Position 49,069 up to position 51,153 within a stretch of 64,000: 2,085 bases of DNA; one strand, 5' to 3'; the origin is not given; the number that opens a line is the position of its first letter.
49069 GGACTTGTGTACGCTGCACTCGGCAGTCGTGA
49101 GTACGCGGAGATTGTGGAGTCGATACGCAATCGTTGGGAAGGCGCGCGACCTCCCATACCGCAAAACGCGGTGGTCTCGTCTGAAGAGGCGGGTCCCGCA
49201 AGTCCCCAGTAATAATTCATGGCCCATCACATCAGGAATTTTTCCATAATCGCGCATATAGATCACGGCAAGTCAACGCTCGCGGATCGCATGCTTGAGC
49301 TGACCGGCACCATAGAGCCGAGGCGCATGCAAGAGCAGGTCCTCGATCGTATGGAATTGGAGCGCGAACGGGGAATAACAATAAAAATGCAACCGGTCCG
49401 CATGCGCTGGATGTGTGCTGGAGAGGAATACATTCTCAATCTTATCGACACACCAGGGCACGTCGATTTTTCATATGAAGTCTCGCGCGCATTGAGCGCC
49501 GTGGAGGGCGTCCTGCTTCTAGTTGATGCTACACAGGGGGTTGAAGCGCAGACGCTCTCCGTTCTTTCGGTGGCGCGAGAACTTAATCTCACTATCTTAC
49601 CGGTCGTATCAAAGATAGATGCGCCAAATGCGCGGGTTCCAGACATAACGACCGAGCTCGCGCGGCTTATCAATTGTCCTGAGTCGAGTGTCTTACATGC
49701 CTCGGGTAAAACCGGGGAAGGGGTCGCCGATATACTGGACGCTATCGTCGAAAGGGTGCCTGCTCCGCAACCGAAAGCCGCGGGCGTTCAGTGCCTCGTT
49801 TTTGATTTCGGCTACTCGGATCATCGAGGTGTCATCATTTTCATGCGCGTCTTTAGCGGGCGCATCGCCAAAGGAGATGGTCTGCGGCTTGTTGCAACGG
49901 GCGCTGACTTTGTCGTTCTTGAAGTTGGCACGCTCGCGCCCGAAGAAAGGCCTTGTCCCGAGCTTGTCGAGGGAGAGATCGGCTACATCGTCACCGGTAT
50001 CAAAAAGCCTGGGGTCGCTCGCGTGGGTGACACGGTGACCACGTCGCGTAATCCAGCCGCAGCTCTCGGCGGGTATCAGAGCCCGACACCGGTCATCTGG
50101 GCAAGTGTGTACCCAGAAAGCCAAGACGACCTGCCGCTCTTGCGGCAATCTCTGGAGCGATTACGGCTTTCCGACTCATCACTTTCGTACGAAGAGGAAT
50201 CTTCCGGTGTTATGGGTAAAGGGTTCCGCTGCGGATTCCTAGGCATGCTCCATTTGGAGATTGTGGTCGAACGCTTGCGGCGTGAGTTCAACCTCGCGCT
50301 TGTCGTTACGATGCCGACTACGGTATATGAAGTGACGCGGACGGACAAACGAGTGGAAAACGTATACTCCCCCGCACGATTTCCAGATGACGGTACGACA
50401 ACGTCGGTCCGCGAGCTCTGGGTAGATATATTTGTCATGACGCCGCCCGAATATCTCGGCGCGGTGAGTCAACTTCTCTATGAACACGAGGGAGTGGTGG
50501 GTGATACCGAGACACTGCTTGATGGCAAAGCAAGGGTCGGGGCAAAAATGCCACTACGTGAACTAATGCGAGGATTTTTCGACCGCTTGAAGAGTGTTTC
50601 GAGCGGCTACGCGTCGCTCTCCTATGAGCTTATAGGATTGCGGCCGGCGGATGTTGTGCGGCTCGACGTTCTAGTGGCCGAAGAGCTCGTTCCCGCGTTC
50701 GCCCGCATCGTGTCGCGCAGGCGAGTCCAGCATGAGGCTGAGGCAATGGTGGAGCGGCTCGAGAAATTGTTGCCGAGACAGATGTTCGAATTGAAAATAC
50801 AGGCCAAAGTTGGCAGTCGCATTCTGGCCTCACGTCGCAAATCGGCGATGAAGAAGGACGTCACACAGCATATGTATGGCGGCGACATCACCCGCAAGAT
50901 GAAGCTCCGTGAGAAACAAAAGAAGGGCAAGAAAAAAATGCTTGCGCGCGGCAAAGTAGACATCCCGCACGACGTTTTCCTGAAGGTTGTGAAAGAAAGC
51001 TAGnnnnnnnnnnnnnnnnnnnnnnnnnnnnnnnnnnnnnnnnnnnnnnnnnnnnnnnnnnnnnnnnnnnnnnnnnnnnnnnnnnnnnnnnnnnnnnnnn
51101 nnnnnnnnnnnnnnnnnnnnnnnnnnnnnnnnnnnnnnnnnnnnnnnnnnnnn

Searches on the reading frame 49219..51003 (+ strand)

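Call 17: search_protein_families(library=pfam, proteins=[window:49219-51003:+], max_evalue=0.001)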
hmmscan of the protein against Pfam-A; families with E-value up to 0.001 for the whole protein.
window:49219-51003:+ (594 aa): 6 families
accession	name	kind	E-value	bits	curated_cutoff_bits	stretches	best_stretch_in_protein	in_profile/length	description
PF00009.33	GTP_EFTU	-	1.8e-52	178.1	26.5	1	4-181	2-187/188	Elongation factor Tu GTP binding domain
PF06421.17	LepA_C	-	2.9e-33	114.6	29.7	1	488-592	3-107/107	GTP-binding protein LepA C-terminus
PF00679.30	EFG_C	-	1.5e-13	51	27.9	1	399-481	4-85/89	Elongation factor G C-terminus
PF03144.31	GTP_EFTU_D2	-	1.7e-11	44.8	30.3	1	204-274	1-73/73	Elongation factor Tu domain 2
PF14492.12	EFG_III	-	9.3e-09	35.7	27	1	289-362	2-72/75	Elongation Factor G, domain III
PF01926.29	MMR_HSR1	-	0.00074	20.1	21.9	0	16-130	10-111/113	50S ribosome-binding GTPase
